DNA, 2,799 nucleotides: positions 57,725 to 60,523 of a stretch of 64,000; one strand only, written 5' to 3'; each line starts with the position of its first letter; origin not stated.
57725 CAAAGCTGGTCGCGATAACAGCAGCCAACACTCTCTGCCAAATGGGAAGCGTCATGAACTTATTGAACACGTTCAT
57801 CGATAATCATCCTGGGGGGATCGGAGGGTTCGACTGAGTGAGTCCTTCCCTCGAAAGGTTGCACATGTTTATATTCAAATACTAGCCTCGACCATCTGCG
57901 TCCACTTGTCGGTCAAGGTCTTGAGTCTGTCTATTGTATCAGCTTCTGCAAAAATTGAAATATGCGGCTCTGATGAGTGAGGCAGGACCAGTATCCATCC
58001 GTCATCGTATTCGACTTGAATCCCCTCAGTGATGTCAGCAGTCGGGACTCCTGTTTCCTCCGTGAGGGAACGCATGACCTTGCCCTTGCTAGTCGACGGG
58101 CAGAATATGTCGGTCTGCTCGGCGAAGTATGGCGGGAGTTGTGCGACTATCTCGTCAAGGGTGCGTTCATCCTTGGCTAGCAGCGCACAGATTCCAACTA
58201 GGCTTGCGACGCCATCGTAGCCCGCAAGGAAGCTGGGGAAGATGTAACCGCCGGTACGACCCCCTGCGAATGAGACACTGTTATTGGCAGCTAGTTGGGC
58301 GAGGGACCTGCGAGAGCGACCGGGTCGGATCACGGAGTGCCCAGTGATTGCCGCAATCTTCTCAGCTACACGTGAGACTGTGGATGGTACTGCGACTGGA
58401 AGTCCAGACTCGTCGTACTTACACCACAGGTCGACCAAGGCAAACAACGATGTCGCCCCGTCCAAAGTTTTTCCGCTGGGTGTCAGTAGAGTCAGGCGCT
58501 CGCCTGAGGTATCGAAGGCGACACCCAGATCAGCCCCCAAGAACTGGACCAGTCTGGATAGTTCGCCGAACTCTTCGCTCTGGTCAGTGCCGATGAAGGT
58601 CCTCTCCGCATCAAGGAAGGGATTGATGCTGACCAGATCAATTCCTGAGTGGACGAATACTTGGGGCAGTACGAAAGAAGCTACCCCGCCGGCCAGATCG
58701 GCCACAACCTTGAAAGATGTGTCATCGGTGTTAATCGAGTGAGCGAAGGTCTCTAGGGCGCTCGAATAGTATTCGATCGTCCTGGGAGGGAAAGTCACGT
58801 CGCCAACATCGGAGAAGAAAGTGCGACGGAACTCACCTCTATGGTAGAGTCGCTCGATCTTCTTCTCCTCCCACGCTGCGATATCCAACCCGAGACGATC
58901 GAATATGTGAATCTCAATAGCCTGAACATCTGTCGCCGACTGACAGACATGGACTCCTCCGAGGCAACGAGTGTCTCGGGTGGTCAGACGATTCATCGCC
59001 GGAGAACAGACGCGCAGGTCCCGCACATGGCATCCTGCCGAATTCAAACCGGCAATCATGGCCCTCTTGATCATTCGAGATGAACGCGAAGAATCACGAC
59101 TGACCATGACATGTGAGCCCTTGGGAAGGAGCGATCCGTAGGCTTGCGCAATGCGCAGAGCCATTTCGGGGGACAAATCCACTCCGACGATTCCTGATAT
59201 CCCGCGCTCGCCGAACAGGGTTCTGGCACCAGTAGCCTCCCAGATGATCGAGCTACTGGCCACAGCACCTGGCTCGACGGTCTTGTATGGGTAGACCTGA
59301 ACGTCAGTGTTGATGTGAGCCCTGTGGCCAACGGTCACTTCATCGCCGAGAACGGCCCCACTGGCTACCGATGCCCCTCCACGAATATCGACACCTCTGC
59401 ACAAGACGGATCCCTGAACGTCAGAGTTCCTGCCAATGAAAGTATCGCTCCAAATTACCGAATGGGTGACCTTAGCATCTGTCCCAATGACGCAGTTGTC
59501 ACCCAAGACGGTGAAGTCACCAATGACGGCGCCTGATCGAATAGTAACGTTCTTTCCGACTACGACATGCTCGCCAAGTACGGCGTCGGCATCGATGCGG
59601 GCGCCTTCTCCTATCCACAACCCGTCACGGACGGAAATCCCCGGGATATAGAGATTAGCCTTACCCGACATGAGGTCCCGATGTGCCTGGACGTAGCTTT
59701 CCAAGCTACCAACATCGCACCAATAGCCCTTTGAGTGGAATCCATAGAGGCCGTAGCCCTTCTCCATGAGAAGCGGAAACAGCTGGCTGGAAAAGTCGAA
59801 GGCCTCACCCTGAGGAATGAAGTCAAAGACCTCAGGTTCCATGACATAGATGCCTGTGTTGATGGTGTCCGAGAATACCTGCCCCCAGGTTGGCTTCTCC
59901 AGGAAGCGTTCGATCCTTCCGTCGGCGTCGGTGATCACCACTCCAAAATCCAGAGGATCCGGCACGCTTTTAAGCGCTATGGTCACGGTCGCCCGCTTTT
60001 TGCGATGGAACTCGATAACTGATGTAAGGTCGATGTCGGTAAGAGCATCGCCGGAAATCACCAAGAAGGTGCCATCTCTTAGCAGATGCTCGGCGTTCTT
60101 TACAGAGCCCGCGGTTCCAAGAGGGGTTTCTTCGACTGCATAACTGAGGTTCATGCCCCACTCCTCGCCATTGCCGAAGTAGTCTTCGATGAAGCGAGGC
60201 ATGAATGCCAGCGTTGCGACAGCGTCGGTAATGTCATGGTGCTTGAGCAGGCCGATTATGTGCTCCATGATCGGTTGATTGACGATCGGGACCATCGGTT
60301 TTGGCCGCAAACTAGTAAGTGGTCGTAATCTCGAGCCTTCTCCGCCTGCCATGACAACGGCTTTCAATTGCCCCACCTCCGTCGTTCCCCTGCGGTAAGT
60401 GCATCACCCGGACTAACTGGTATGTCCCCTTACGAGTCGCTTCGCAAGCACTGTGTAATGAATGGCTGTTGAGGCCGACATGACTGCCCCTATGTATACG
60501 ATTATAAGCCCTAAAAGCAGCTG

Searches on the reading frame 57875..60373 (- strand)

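Call 44: search_protein_families(library=pfam, proteins=[window:57875-60373:-])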
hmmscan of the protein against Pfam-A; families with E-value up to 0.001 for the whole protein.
window:57875-60373:- (832 aa): 8 families
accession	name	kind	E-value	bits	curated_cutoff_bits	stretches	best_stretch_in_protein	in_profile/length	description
PF00483.29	NTP_transferase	-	8.9e-56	189.6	21.2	1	4-234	1-242/245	Nucleotidyl transferase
PF02878.22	PGM_PMM_I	-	6.7e-21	74.9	22.5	1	385-516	2-137/138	Phosphoglucomutase/phosphomannomutase, alpha/beta/alpha domain I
PF25084.1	LbH_EIF2B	-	1.8e-20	73.4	54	1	253-353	5-104/105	EIF2B subunit epsilon LbH domain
PF00132.30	Hexapep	-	1.5e-13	50.2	27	1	253-285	3-35/36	Bacterial transferase hexapeptide (six repeats)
PF02879.22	PGM_PMM_II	-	4.6e-10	40.4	29.3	1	536-634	3-103/103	Phosphoglucomutase/phosphomannomutase, alpha/beta/alpha domain II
PF24894.1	Hexapep_GlmU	-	5.4e-06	26.9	23.3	1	290-358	21-87/104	GlmU-like, C-terminal hexapeptide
PF12804.13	NTP_transf_3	-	7.2e-05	23.5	27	1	5-110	1-96/160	MobA-like NTP transferase domain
PF02880.22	PGM_PMM_III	-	0.00025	21.6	20.7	1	659-747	24-112/115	Phosphoglucomutase/phosphomannomutase, alpha/beta/alpha domain III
